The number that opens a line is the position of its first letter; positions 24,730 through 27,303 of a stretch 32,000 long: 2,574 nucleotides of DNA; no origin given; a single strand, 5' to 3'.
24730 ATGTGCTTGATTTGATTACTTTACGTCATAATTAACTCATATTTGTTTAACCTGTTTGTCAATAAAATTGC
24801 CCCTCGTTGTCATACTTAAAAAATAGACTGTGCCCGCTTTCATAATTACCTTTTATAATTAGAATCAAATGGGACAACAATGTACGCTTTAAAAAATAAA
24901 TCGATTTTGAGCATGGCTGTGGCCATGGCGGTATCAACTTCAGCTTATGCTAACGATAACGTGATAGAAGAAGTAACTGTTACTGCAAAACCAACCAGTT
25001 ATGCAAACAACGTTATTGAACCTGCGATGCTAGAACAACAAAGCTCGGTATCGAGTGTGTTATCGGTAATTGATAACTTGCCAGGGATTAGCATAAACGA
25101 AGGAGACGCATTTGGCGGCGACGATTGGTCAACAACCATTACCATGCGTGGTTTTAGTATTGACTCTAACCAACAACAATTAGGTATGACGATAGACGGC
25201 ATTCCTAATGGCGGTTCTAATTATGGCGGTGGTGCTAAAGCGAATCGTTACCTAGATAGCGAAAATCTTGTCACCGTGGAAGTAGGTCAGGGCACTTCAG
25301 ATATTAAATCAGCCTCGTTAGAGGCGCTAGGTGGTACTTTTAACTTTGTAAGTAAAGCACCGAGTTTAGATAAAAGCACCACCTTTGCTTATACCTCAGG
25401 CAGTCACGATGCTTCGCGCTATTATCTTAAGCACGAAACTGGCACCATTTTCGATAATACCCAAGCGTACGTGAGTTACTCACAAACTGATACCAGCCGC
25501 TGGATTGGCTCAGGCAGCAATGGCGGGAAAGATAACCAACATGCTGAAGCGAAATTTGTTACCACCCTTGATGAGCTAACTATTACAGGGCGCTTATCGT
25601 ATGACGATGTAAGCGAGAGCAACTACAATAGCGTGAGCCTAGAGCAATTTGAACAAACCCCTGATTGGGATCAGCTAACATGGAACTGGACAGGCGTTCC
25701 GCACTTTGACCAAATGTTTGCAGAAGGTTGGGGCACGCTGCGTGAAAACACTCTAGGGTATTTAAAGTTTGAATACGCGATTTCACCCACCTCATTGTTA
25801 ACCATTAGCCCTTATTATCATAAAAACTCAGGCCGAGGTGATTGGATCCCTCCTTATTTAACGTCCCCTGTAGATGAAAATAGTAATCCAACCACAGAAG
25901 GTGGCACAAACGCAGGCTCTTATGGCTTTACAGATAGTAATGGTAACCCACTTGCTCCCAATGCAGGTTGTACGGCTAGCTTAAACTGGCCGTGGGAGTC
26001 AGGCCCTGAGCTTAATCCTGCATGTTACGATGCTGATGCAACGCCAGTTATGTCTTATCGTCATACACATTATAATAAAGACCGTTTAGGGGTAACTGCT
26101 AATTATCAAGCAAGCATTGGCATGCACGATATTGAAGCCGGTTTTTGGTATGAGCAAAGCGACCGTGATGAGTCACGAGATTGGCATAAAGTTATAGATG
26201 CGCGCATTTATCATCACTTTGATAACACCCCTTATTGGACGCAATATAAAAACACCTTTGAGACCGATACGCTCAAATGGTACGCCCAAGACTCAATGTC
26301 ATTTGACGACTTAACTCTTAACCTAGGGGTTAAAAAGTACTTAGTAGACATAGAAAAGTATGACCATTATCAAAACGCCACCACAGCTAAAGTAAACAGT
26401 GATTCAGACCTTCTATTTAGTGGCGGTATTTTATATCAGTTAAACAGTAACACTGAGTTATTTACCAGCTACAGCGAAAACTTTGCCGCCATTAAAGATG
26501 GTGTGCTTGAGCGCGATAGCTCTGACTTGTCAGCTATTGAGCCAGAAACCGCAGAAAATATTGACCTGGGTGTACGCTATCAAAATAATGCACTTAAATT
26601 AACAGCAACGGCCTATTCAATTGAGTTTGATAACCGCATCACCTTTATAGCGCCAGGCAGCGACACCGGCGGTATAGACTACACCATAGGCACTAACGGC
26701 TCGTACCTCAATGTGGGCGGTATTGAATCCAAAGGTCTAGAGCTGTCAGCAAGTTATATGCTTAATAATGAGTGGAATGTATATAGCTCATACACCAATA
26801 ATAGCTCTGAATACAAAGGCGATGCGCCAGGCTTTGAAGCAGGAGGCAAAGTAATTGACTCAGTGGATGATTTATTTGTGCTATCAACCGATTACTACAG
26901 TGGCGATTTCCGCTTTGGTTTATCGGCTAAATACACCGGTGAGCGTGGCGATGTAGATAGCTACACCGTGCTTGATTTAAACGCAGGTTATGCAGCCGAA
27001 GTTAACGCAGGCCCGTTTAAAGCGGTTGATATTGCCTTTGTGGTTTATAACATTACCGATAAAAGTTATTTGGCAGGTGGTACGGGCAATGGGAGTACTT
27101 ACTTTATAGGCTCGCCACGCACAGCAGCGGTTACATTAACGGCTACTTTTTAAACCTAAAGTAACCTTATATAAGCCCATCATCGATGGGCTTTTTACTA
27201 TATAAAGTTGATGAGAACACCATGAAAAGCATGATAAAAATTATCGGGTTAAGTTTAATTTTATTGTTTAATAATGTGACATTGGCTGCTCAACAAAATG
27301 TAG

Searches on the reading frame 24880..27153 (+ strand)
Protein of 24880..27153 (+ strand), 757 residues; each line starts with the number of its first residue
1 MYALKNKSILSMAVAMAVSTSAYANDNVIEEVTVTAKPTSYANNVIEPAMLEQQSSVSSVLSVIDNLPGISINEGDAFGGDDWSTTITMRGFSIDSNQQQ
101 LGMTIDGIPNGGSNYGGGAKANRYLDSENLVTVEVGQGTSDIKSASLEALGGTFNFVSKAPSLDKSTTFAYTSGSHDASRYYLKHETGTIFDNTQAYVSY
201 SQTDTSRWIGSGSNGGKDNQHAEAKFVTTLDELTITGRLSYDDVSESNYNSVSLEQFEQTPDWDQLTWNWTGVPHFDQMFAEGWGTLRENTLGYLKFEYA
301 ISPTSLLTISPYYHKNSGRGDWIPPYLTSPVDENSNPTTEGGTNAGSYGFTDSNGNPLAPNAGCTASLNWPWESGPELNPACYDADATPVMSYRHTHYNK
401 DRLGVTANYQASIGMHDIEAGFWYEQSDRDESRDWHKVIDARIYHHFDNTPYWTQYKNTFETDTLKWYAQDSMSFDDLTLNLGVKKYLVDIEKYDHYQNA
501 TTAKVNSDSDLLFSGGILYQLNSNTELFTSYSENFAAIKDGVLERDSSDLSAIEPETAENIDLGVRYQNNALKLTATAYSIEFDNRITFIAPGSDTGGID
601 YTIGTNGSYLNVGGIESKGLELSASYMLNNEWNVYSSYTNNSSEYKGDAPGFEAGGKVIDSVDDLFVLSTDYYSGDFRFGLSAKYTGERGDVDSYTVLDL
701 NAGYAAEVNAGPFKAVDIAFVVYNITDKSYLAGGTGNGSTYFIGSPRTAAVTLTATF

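Call 20: search_protein_families(library=pfam, proteins=[window:24880-27153:+], max_evalue=0.001)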
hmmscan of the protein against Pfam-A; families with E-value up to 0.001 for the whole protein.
window:24880-27153:+ (757 aa): 2 families
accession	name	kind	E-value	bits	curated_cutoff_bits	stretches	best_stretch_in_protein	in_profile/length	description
PF00593.30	TonB_dep_Rec_b-barrel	-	3e-36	126.6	27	1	326-725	25-436/436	TonB dependent receptor-like, beta-barrel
PF07715.20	Plug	-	2.5e-10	41.2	23.9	1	39-145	5-100/107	TonB-dependent Receptor Plug Domain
